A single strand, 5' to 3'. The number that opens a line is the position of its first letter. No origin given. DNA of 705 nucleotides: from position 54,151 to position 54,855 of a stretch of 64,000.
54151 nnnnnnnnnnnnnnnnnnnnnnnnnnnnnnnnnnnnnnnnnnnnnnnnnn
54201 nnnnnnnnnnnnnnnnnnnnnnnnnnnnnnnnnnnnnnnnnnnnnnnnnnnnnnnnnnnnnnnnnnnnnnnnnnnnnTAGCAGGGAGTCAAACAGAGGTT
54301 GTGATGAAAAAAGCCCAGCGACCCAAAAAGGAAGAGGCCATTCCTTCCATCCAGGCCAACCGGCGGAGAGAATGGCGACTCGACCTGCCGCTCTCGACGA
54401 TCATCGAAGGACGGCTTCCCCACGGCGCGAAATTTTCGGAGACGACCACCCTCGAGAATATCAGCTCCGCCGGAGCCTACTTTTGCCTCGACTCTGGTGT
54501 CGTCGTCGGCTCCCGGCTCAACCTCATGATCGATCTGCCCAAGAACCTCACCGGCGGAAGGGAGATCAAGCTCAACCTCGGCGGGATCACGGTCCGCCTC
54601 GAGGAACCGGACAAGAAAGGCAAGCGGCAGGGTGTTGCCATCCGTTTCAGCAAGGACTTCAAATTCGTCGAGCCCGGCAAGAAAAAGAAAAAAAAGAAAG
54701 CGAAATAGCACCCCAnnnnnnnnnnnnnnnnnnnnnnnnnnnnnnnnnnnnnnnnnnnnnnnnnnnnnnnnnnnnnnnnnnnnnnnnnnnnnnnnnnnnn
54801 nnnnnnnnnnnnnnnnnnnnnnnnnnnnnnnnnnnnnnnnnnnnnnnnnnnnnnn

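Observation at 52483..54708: Cluster of three PilZ-domain paralogs flanking a LuxR regulator with a non-phosphorylatable receiver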

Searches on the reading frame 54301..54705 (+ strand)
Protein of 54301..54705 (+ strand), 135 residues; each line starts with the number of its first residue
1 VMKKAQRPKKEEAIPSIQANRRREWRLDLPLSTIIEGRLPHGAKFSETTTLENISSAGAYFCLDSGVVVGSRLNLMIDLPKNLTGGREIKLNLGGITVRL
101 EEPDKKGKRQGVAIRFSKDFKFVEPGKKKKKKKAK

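Call 3: search_protein_families(library=pfam, proteins=[window:54301-54705:+], max_evalue=10)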
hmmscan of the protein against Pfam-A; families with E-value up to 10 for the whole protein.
window:54301-54705:+ (135 aa): 1 family
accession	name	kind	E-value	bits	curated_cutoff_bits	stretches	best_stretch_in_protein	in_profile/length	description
PF07238.19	PilZ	-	5.5e-05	23.9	22.5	1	20-116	1-85/102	PilZ domain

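Call 4: search_protein_families(library=ncbifam, proteins=[window:54301-54705:+], max_evalue=10)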
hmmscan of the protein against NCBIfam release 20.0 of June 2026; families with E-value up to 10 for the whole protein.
window:54301-54705:+ (135 aa): 1 family
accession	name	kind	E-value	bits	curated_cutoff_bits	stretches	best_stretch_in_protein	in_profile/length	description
TIGR02266.1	gmx_TIGR02266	paralog_domain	0.011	15.9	68.7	1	52-118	22-82/96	TIGR02266 family protein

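Call 68: find_homologous_proteins(query=window:54301-54705:+, max_evalue=0.001)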
Query window:54301-54705:+ (135 aa): 780 proteins with E <= 0.001 among 834 candidates; the best 120 are listed.
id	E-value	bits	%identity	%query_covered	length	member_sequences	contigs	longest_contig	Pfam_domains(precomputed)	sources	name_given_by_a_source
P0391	8.2e-78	277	97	99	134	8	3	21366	PF07238.20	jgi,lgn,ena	-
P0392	1.2e-77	276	96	99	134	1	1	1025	-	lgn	-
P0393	6.8e-77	274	94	93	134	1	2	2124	-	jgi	jgi:hypothetical protein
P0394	3.1e-75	268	95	93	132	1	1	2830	PF07238.20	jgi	jgi:c-di-GMP-binding flagellar brake protein YcgR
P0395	1.1e-74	267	95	91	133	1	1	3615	PF07238.20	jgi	jgi:c-di-GMP-binding flagellar brake protein YcgR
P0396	2.3e-74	266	95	91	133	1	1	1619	PF07238.20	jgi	jgi:c-di-GMP-binding flagellar brake protein YcgR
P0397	3.9e-74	265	93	93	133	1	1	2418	PF07238.20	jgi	jgi:c-di-GMP-binding flagellar brake protein YcgR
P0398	4.6e-74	265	94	91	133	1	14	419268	PF07238.20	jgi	jgi:c-di-GMP-binding flagellar brake protein YcgR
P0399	2.7e-73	262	93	91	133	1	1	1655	PF07238.20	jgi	jgi:c-di-GMP-binding flagellar brake protein YcgR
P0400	7.8e-73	261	92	91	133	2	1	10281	PF07238.20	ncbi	-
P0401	1.5e-71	257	92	91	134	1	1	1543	PF07238.20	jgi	jgi:c-di-GMP-binding flagellar brake protein YcgR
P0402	8.8e-71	254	91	87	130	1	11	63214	PF07238.20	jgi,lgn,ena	jgi:c-di-GMP-binding flagellar brake protein YcgR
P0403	3.0e-70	252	87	93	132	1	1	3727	PF07238.20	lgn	-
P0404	1.2e-69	250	88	90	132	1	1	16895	PF07238.20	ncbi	ncbi:MAG: PilZ domain-containing protein [Candidatus Aminicenantales bacterium]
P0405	2.5e-69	249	88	96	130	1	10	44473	PF07238.20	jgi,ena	jgi:c-di-GMP-binding flagellar brake protein YcgR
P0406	3.1e-69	249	90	87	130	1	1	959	PF07238.20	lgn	-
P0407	3.4e-69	249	89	87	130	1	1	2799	PF07238.20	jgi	jgi:c-di-GMP-binding flagellar brake protein YcgR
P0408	4.5e-69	249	89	87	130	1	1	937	PF07238.20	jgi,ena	-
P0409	1.0e-68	247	88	87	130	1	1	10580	PF07238.20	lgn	-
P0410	1.2e-68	247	89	83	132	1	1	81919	PF07238.20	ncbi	-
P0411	1.3e-68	247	86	90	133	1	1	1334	PF07238.20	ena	-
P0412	1.4e-68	247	88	87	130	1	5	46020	PF07238.20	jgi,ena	-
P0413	2.5e-68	246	86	96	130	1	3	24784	PF07238.20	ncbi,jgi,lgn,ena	-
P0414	3.6e-68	246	85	96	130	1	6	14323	PF07238.20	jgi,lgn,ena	-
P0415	5.6e-68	245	88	87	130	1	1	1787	PF07238.20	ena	-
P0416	5.7e-68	245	88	87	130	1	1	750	PF07238.20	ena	-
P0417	6.1e-68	245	87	87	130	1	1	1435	PF07238.20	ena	-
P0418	7.0e-68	245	85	96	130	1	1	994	PF07238.20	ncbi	-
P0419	7.8e-68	245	87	87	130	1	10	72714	PF07238.20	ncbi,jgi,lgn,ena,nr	ncbi:MAG TPA: PilZ domain-containing protein [Candidatus Aminicenantes bacterium]|jgi:hypothetical p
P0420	8.4e-68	244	85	96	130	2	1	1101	PF07238.20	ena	-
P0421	9.0e-68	244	85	96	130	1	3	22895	PF07238.20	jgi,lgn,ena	-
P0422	9.7e-68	244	85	96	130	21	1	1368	PF07238.20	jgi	jgi:PilZ domain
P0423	1.0e-67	244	87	87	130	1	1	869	PF07238.20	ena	-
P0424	1.1e-67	244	85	96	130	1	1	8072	PF07238.20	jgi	jgi:c-di-GMP-binding flagellar brake protein YcgR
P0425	1.2e-67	244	84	93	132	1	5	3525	PF07238.20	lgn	-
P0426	1.3e-67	244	88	87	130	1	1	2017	PF07238.20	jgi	jgi:c-di-GMP-binding flagellar brake protein YcgR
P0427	1.3e-67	244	87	87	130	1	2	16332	PF07238.20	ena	-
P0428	1.8e-67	243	87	87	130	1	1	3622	PF07238.20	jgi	jgi:hypothetical protein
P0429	1.9e-67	243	87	87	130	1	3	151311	PF07238.20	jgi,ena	jgi:c-di-GMP-binding flagellar brake protein YcgR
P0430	2.2e-67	243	87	96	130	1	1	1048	PF07238.20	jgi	-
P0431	2.4e-67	243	83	96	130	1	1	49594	PF07238.20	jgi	jgi:c-di-GMP-binding flagellar brake protein YcgR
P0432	2.5e-67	243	84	96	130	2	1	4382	PF07238.20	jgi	jgi:hypothetical protein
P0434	4.1e-67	242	83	96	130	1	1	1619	PF07238.20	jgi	jgi:c-di-GMP-binding flagellar brake protein YcgR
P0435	5.8e-67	242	84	96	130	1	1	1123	PF07238.20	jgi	-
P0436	5.9e-67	242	84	96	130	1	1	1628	PF07238.20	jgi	jgi:c-di-GMP-binding flagellar brake protein YcgR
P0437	6.3e-67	242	86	87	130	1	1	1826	PF07238.20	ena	-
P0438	7.8e-67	241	83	93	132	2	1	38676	PF07238.20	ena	-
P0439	8.4e-67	241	85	93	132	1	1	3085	PF07238.20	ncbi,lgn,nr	ncbi:MAG: PilZ domain-containing protein [Candidatus Aminicenantes bacterium]|nr:PilZ domain-contain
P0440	9.8e-67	241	85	87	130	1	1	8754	PF07238.20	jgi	-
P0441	1.4e-66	241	84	87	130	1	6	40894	PF07238.20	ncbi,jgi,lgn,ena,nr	ncbi:MAG: hypothetical protein A2028_01915 [Candidatus Aminicenantes bacterium RBG_19FT_COMBO_59_29]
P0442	1.9e-66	240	86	96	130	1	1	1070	PF07238.20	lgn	-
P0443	2.1e-66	240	82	96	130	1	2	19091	PF07238.20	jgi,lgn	jgi:hypothetical protein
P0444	2.2e-66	240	82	96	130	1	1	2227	PF07238.20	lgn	-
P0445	2.9e-66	239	87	87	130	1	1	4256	PF07238.20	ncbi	-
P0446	3.7e-66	239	86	96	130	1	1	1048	PF07238.20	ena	-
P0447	6.7e-66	238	84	87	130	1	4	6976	PF07238.20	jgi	-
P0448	8.8e-66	238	84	87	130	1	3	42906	PF07238.20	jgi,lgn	jgi:c-di-GMP-binding flagellar brake protein YcgR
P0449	1.0e-65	238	83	87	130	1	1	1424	PF07238.20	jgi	-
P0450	1.3e-65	237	82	87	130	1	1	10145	PF07238.20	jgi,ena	-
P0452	1.5e-65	237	81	87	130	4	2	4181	PF07238.20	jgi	jgi:hypothetical protein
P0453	1.5e-65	237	82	87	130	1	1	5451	PF07238.20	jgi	jgi:c-di-GMP-binding flagellar brake protein YcgR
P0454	1.8e-65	237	90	90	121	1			PF07238.20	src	-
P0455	2.2e-65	237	81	87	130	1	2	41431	PF07238.20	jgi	jgi:PilZ domain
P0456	3.5e-65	236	84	87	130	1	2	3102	PF07238.20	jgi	-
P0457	3.5e-65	236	83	87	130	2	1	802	PF07238.20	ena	-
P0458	3.7e-65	236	83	87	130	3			PF07238.20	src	-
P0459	4.4e-65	236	86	82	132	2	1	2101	PF07238.20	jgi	jgi:hypothetical protein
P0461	7.3e-65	235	85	87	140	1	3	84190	PF07238.20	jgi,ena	jgi:c-di-GMP-binding flagellar brake protein YcgR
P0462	1.4e-64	234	82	97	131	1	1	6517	PF07238.20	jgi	jgi:c-di-GMP-binding flagellar brake protein YcgR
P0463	1.5e-64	234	82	87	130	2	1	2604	PF07238.20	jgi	jgi:c-di-GMP-binding flagellar brake protein YcgR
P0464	1.6e-64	234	81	96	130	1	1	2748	PF07238.20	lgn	-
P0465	4.1e-64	233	82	96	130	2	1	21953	PF07238.20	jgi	jgi:c-di-GMP-binding flagellar brake protein YcgR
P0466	4.6e-64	232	82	87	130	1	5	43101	PF07238.20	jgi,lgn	jgi:hypothetical protein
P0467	7.4e-64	232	82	96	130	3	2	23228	PF07238.20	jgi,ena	-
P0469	2.2e-63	230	83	87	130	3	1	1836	PF07238.20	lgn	-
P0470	3.6e-63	229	81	87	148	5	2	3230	PF07238.20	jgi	jgi:c-di-GMP-binding flagellar brake protein YcgR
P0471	4.2e-63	229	83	82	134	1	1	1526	PF07238.20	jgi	jgi:c-di-GMP-binding flagellar brake protein YcgR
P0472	6.0e-63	229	80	96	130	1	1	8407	PF07238.20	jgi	jgi:hypothetical protein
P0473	8.9e-63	228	80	87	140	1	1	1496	PF07238.20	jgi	jgi:c-di-GMP-binding flagellar brake protein YcgR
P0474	2.3e-62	227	78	96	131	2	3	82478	PF07238.20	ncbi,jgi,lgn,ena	-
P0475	5.0e-62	226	79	96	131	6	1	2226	PF07238.20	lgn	-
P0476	5.9e-62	226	82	87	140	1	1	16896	PF07238.20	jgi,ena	-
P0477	8.7e-62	225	79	96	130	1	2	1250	PF07238.20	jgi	-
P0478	1.6e-61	224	80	87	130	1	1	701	PF07238.20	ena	-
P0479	1.7e-61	224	76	96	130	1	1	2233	PF07238.20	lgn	-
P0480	2.3e-61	224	78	96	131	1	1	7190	PF07238.20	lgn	-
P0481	5.5e-61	222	80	88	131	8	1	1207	PF07238.20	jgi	jgi:c-di-GMP-binding flagellar brake protein YcgR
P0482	6.9e-61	222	78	96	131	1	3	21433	PF07238.20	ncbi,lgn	ncbi:MAG: PilZ domain-containing protein [Candidatus Aminicenantales bacterium]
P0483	1.1e-60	221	75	88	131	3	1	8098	PF07238.20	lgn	-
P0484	1.4e-60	221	81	81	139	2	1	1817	PF07238.20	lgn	-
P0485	3.3e-60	220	77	96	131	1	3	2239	PF07238.20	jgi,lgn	-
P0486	4.6e-60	219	78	96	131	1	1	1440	PF07238.20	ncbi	-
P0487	7.8e-60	219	78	95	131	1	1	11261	PF07238.20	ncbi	-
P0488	1.2e-59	218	77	96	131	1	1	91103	PF07238.20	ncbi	-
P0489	1.7e-59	218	78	88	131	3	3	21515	PF07238.20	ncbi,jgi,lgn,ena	-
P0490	2.5e-59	217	77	97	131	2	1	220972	PF07238.20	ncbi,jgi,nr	ncbi:MAG: PilZ domain-containing protein [Clostridiales bacterium]|jgi:c-di-GMP-binding flagellar br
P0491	2.5e-59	217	78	96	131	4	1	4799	PF07238.20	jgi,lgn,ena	-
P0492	2.6e-59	217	76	96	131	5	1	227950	PF07238.20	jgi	jgi:c-di-GMP-binding flagellar brake protein YcgR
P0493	5.2e-59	216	78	89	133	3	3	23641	PF07238.20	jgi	jgi:hypothetical protein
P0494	6.1e-59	216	81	81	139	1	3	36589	PF07238.20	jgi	jgi:c-di-GMP-binding flagellar brake protein YcgR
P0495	7.4e-59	216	75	96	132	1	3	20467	PF07238.20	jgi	jgi:c-di-GMP-binding flagellar brake protein YcgR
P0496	1.1e-58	215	76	97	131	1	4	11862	PF07238.20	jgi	jgi:hypothetical protein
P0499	1.9e-58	214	75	96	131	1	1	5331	PF07238.20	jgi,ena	-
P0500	2.6e-58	214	76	96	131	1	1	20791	PF07238.20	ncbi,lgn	-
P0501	2.9e-58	214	75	91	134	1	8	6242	PF07238.20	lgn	-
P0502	2.9e-58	214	75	96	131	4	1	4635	PF07238.20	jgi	jgi:c-di-GMP-binding flagellar brake protein YcgR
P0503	3.4e-58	213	75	96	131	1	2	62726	PF07238.20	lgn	-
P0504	8.4e-58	212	72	96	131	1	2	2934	PF07238.20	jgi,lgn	jgi:c-di-GMP-binding flagellar brake protein YcgR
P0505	1.0e-57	212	77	96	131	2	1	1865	PF07238.20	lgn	-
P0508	2.4e-57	211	78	86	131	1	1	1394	PF07238.20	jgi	jgi:hypothetical protein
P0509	3.0e-57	210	77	86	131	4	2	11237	PF07238.20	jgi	jgi:c-di-GMP-binding flagellar brake protein YcgR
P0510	5.1e-57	210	76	88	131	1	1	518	PF07238.20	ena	-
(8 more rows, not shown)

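Call 84: search_solved_structures(query=A6, max_evalue=1, show_alignments=1)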
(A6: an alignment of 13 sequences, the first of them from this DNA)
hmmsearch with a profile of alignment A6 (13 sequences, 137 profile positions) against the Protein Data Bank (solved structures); distinct sequences matched with E-value up to 1: 0.
